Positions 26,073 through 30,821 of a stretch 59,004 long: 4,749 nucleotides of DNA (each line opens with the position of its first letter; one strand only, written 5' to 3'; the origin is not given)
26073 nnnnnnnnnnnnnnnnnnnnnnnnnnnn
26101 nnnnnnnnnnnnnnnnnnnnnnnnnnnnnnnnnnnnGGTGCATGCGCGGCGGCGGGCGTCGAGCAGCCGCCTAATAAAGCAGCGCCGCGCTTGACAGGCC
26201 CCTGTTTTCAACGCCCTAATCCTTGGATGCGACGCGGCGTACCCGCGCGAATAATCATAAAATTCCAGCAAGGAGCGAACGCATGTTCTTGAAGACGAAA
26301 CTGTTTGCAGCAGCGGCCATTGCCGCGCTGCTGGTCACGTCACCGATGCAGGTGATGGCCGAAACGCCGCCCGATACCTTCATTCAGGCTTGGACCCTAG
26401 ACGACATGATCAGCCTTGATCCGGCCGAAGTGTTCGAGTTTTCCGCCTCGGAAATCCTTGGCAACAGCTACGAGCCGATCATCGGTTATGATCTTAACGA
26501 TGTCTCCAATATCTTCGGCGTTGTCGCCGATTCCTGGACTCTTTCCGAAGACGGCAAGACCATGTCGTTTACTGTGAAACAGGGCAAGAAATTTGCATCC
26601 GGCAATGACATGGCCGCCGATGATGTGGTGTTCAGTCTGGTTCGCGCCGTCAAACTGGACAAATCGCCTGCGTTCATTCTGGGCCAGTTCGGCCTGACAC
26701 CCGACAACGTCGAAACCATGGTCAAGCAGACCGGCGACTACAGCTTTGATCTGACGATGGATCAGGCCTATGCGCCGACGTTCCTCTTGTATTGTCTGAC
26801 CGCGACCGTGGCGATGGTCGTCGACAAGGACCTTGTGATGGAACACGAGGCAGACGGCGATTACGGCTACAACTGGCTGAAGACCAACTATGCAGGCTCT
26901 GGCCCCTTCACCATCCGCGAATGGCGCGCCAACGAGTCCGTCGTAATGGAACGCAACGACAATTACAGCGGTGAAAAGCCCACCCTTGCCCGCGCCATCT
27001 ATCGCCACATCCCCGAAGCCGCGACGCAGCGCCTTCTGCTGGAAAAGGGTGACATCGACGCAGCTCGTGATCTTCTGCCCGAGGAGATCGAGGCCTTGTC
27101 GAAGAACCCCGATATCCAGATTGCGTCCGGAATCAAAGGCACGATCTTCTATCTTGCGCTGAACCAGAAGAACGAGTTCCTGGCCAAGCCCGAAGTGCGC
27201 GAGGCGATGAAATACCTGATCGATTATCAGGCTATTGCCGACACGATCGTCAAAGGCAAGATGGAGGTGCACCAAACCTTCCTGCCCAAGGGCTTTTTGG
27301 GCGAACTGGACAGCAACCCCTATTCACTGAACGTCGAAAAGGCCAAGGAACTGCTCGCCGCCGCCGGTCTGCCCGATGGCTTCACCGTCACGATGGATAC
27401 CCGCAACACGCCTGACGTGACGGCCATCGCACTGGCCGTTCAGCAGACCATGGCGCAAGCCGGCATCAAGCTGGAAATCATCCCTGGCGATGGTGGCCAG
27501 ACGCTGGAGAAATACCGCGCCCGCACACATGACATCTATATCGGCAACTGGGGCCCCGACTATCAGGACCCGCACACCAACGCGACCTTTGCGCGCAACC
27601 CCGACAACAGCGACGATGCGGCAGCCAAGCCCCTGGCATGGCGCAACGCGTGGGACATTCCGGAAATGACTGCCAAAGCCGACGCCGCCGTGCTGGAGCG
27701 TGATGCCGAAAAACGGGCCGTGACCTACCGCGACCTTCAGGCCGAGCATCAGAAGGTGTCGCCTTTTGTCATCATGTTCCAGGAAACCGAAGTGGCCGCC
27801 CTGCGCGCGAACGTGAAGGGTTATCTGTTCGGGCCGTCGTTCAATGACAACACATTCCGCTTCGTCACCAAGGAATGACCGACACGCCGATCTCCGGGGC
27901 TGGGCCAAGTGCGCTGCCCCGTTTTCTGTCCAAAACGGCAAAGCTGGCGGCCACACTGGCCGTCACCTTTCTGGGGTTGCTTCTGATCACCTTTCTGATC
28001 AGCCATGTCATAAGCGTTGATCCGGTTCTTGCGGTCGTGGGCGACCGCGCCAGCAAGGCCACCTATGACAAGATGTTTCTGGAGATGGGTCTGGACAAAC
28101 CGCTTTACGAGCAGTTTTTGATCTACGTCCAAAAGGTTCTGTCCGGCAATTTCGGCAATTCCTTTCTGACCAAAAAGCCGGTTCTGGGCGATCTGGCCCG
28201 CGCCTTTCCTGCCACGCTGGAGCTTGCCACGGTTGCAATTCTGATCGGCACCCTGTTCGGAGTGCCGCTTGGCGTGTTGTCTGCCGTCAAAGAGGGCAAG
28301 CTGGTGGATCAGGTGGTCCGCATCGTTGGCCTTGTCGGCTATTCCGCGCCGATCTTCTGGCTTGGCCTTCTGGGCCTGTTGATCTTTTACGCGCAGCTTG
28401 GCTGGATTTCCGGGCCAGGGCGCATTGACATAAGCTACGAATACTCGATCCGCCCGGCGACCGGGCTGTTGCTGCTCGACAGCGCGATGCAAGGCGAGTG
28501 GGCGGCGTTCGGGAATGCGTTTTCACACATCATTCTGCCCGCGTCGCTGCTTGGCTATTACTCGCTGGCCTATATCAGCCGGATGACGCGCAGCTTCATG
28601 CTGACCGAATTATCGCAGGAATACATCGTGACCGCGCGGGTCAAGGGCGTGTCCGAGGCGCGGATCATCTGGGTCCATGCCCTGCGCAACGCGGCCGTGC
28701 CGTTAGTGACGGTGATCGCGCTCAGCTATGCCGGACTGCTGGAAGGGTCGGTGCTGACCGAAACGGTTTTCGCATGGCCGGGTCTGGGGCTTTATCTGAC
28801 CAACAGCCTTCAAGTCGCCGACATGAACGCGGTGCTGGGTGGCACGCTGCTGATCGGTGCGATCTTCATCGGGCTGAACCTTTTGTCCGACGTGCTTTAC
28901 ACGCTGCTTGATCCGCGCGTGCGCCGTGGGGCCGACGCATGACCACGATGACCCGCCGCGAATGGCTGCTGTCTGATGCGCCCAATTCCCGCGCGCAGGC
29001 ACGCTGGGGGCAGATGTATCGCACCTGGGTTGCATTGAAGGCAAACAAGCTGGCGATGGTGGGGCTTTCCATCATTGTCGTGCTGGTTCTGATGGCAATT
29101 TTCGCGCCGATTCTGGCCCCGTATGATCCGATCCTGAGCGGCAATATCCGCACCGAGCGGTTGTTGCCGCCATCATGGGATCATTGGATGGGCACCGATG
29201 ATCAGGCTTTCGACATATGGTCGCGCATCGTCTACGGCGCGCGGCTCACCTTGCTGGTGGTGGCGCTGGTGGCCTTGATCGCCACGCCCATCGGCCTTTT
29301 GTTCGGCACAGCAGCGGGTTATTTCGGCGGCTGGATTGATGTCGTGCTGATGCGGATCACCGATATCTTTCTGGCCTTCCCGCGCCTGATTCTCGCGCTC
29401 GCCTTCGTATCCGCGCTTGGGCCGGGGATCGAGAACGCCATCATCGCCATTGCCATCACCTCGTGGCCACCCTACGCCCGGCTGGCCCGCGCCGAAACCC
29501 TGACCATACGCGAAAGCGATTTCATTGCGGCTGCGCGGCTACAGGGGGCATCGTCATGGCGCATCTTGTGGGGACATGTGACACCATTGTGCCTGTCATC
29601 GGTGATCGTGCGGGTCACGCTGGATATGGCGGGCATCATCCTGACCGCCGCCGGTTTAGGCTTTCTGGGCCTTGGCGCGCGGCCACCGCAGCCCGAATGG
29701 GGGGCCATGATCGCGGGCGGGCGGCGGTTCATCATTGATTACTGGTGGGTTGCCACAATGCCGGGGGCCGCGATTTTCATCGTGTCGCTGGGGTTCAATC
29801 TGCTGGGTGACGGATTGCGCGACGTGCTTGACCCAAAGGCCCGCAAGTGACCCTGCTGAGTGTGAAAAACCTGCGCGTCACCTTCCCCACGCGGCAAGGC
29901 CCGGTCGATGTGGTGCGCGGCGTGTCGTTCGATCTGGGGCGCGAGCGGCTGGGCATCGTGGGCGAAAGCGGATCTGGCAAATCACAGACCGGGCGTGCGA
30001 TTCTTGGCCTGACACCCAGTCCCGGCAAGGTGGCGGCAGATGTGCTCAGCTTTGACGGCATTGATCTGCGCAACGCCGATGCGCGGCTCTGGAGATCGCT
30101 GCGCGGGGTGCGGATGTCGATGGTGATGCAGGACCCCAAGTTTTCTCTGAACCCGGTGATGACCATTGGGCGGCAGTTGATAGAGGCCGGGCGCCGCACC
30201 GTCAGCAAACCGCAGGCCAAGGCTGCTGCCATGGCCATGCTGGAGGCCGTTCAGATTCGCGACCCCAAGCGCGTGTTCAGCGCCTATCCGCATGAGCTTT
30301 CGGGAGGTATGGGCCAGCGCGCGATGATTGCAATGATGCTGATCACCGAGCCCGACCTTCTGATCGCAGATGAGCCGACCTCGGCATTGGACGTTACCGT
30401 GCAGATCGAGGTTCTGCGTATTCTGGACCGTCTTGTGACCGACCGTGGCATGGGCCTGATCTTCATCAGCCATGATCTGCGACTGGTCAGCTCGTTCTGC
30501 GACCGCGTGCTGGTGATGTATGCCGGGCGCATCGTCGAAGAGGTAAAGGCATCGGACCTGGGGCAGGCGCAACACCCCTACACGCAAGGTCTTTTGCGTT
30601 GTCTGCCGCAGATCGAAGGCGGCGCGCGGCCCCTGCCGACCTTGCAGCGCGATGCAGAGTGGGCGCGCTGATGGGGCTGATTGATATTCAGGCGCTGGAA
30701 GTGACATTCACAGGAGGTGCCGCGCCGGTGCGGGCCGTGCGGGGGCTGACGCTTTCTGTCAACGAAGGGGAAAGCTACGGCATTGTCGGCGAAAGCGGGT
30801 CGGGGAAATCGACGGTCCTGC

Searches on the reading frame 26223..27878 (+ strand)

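Call 64: search_protein_families(library=pfam, proteins=[window:26223-27878:+], max_evalue=0.0001)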
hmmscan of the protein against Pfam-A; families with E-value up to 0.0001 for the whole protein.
window:26223-27878:+ (551 aa): 1 family
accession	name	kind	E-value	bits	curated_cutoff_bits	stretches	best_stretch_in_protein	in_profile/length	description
PF00496.27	SBP_bac_5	-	4.4e-82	276.6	32.4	1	100-462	5-365/368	Bacterial extracellular solute-binding proteins, family 5 Middle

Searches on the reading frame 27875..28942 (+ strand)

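Call 64: search_protein_families(library=pfam, proteins=[window:27875-28942:+], max_evalue=0.0001)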
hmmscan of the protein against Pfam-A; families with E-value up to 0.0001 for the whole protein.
window:27875-28942:+ (355 aa): 2 families
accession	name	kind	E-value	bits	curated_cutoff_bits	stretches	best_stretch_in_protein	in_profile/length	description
PF00528.27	BPD_transp_1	-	7.1e-38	130.6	26.4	1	129-351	1-184/184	Binding-protein-dependent transport system inner membrane component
PF19300.4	BPD_transp_1_N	-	1e-08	35.7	23.8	1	27-118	11-114/114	Binding-prot-dependent transport system membrane comp, N-term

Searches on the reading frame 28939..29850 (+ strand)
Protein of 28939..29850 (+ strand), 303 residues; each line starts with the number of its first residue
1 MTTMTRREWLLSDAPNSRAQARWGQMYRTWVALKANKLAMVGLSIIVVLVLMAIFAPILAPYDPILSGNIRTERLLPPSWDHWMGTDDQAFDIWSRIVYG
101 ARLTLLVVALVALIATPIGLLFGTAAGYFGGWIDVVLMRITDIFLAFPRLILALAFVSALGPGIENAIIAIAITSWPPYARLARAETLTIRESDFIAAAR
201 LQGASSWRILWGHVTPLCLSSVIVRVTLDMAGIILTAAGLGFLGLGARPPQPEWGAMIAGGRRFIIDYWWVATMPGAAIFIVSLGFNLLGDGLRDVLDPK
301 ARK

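Call 64: search_protein_families(library=pfam, proteins=[window:28939-29850:+], max_evalue=0.0001)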
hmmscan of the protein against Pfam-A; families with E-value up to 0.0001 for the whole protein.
window:28939-29850:+ (303 aa): 2 families
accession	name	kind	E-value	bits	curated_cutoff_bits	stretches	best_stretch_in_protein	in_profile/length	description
PF00528.27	BPD_transp_1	-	1e-34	120.3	26.4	1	119-303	1-184/184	Binding-protein-dependent transport system inner membrane component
PF12911.12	OppC_N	-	3e-15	56.2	23.9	1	26-78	3-53/53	N-terminal TM domain of oligopeptide transport permease C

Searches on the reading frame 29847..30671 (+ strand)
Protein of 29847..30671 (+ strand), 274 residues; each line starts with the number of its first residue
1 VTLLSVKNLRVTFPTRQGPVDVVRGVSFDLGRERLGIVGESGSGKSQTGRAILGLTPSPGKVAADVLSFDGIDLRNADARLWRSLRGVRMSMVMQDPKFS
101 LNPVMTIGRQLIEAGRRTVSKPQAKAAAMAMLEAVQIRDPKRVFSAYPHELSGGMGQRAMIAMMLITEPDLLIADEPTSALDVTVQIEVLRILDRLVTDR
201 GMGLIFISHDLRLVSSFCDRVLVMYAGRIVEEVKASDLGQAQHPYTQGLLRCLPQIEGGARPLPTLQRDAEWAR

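Call 64: search_protein_families(library=pfam, proteins=[window:29847-30671:+], max_evalue=0.0001)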
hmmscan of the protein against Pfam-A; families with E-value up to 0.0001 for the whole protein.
window:29847-30671:+ (274 aa): 2 families
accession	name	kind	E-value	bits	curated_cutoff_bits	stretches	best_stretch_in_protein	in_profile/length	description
PF00005.33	ABC_tran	-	3.4e-23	83.2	25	1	25-179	3-137/137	ABC transporter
PF08352.17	oligo_HPY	-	7e-05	23.6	27.1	0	230-267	1-39/65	Oligopeptide/dipeptide transporter, C-terminal region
